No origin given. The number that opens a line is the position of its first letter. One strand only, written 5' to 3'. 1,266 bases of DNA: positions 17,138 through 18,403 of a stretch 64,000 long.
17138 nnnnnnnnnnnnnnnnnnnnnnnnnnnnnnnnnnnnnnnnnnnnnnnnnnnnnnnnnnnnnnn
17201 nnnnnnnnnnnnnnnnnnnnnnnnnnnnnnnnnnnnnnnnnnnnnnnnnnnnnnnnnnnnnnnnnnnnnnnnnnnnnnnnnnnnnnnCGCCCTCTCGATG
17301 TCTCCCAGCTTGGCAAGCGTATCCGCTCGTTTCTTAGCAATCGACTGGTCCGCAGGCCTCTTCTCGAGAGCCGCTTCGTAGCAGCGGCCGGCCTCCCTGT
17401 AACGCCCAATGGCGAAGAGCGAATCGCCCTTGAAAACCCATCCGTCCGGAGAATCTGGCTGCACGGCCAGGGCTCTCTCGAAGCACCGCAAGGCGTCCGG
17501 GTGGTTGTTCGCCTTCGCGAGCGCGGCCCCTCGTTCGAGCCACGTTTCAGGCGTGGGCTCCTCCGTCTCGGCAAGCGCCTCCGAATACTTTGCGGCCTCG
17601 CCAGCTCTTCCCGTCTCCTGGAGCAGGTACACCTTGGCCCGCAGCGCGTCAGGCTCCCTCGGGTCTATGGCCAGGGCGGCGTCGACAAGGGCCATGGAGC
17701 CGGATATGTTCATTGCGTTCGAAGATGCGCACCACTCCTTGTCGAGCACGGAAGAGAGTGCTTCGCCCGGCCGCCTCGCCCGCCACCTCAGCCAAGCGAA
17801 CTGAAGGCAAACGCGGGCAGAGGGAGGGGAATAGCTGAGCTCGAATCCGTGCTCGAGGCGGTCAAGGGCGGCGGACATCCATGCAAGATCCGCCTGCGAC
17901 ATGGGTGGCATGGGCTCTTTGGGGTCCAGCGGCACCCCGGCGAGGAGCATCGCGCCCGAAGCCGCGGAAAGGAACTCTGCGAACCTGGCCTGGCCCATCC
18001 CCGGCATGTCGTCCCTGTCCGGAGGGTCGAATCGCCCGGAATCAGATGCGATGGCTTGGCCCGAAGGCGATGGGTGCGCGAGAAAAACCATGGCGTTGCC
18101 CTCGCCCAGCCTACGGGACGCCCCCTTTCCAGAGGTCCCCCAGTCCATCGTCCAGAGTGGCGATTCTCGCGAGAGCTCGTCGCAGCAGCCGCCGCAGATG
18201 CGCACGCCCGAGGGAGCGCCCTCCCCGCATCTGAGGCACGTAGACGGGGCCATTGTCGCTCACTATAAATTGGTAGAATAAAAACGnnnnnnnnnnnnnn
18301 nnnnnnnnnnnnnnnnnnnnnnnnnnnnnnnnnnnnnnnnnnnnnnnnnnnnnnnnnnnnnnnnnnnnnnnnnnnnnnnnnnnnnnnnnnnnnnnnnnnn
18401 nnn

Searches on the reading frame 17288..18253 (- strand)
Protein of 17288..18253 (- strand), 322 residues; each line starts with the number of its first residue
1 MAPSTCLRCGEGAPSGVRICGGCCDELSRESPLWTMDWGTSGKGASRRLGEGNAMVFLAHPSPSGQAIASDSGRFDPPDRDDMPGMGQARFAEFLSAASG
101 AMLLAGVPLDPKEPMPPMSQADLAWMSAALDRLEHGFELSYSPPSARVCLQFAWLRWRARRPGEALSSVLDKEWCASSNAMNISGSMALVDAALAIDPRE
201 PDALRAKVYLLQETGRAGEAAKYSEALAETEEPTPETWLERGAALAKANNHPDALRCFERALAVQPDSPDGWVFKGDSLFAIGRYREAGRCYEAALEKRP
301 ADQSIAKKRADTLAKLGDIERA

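Call 57: find_homologous_proteins(query=window:17288-18253:-, max_evalue=0.001)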
Query seq(322 aa) (322 aa): 42 proteins with E <= 0.001 among 8000 candidates.
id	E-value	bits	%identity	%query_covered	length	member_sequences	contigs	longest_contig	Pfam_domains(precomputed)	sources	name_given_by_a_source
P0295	9.9e-26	109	34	38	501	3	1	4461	PF03704.24,PF13431.13,PF23914.2,PF25062.2,PF13414.13,PF13176.13,PF13428.13,PF13844.13,PF13374.13,PF07721.21,PF14559.13,PF24575.2,PF13371.13,PF00515.35,PF12895.14,PF13424.13,PF21033.5,PF13432.13,PF13181.13,PF07719.24,PF13174.13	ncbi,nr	ncbi:MAG: protein O-GlcNAc transferase, partial [Hyphomicrobiales bacterium]|nr:protein O-GlcNAc tra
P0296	2.3e-19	88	31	43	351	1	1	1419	PF14853.13,PF13431.13,PF23914.2,PF13414.13,PF13176.13,PF12569.15,PF13428.13,PF04733.21,PF13374.13,PF07721.21,PF14559.13,PF13371.13,PF00515.35,PF12895.14,PF13424.13,PF21033.5,PF13432.13,PF13181.13,PF01239.29,PF07719.24,PF13174.13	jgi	-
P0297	4.3e-18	84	28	43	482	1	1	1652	PF13431.13,PF23914.2,PF13414.13,PF13176.13,PF12569.15,PF13428.13,PF13844.13,PF13374.13,PF07721.21,PF14559.13,PF24575.2,PF13371.13,PF00515.35,PF12895.14,PF13424.13,PF21033.5,PF13432.13,PF13429.13,PF13181.13,PF01239.29,PF07719.24,PF13174.13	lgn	-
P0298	3.2e-16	78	33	42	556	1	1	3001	PF13431.13,PF13414.13,PF13176.13,PF13428.13,PF13374.13,PF07721.21,PF14559.13,PF13371.13,PF00515.35,PF12895.14,PF13424.13,PF13432.13,PF13181.13,PF01075.24,PF07719.24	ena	-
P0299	1.7e-15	75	33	41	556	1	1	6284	PF13431.13,PF23914.2,PF13414.13,PF13176.13,PF13428.13,PF13374.13,PF14559.13,PF24575.2,PF13371.13,PF00515.35,PF12895.14,PF13424.13,PF13432.13,PF13181.13,PF07719.24,PF13174.13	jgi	jgi:tetratricopeptide (TPR) repeat protein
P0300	2.2e-14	72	32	43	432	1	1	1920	PF13489.13,PF13431.13,PF23914.2,PF13414.13,PF13176.13,PF13428.13,PF08241.19,PF13374.13,PF13847.13,PF14559.13,PF13371.13,PF13649.13,PF00515.35,PF13424.13,PF13432.13,PF13181.13,PF01239.29,PF08242.19,PF07719.24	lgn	-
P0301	1.0e-13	69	29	38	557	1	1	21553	PF13431.13,PF23914.2,PF25062.2,PF13414.13,PF13176.13,PF13428.13,PF13374.13,PF14559.13,PF13371.13,PF00515.35,PF12895.14,PF13424.13,PF13432.13,PF13181.13,PF07719.24,PF13174.13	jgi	jgi:tetratricopeptide (TPR) repeat protein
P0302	1.5e-13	69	31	32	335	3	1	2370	PF13431.13,PF23914.2,PF13414.13,PF13428.13,PF14559.13,PF24575.2,PF13371.13,PF00515.35,PF13424.13,PF21033.5,PF13432.13,PF13181.13,PF01239.29,PF07719.24,PF13174.13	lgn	-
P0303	2.8e-13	68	28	40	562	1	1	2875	PF13431.13,PF23914.2,PF13414.13,PF13176.13,PF13428.13,PF13374.13,PF14559.13,PF13371.13,PF00515.35,PF12895.14,PF13424.13,PF21033.5,PF13432.13,PF13181.13,PF01239.29,PF07719.24,PF13174.13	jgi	jgi:tetratricopeptide (TPR) repeat protein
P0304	5.7e-13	67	33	37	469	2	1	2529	PF13431.13,PF13414.13,PF13176.13,PF13428.13,PF13844.13,PF04733.21,PF13374.13,PF07721.21,PF14559.13,PF13371.13,PF00515.35,PF13424.13,PF13432.13,PF13181.13,PF01239.29,PF07719.24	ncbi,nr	ncbi:MAG TPA: tetratricopeptide repeat protein, partial [Rhizomicrobium sp.]|nr:tetratricopeptide re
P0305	7.7e-13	67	32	40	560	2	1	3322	PF03704.24,PF13431.13,PF23914.2,PF13414.13,PF13176.13,PF13428.13,PF13374.13,PF07721.21,PF14559.13,PF13371.13,PF00515.35,PF12895.14,PF13424.13,PF13432.13,PF13181.13,PF01075.24,PF07719.24,PF13174.13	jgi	jgi:tetratricopeptide (TPR) repeat protein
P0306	7.8e-12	63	28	37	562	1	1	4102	PF13431.13,PF23914.2,PF13414.13,PF13176.13,PF13428.13,PF13374.13,PF07721.21,PF14559.13,PF13371.13,PF00515.35,PF12895.14,PF13424.13,PF13432.13,PF13181.13,PF01239.29,PF07719.24,PF13174.13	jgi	-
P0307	7.8e-12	63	28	37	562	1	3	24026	PF13431.13,PF23914.2,PF13414.13,PF13176.13,PF13428.13,PF13374.13,PF07721.21,PF14559.13,PF13371.13,PF00515.35,PF12895.14,PF13424.13,PF13432.13,PF13181.13,PF01239.29,PF07719.24,PF13174.13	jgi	jgi:tetratricopeptide (TPR) repeat protein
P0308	1.1e-11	63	27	37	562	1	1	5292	PF13431.13,PF23914.2,PF25062.2,PF13414.13,PF13176.13,PF13428.13,PF25064.2,PF13374.13,PF07721.21,PF14559.13,PF13371.13,PF00515.35,PF12895.14,PF13424.13,PF13432.13,PF13181.13,PF01239.29,PF07719.24,PF13174.13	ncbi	-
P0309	1.3e-11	63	30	42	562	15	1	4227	PF13431.13,PF23914.2,PF13414.13,PF13176.13,PF13428.13,PF13374.13,PF07721.21,PF14559.13,PF13371.13,PF00515.35,PF12895.14,PF13424.13,PF13432.13,PF13181.13,PF01239.29,PF07719.24,PF13174.13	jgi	jgi:tetratricopeptide (TPR) repeat protein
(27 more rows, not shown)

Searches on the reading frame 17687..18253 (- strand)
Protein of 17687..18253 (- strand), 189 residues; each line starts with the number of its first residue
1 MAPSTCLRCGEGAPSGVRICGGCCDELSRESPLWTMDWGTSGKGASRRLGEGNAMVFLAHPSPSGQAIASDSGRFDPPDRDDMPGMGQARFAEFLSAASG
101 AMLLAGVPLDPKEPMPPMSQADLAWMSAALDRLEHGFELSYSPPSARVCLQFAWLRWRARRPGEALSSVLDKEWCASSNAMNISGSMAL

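Call 58: search_solved_structures(query=A4, max_evalue=10, show_alignments=0)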
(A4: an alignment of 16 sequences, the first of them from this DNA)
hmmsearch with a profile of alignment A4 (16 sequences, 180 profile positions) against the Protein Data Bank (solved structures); distinct sequences matched with E-value up to 10: 3.
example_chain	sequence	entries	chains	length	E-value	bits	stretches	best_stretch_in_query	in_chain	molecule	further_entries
8f5o_D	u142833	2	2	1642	0.32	13.9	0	109-158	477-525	TPR_REGION domain-containing protein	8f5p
2m7a_A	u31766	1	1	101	0.52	13.3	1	20-63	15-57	Uncharacterized protein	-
8hkx_S14P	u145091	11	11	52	1.6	11.7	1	12-32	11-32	30S ribosomal protein S14 type Z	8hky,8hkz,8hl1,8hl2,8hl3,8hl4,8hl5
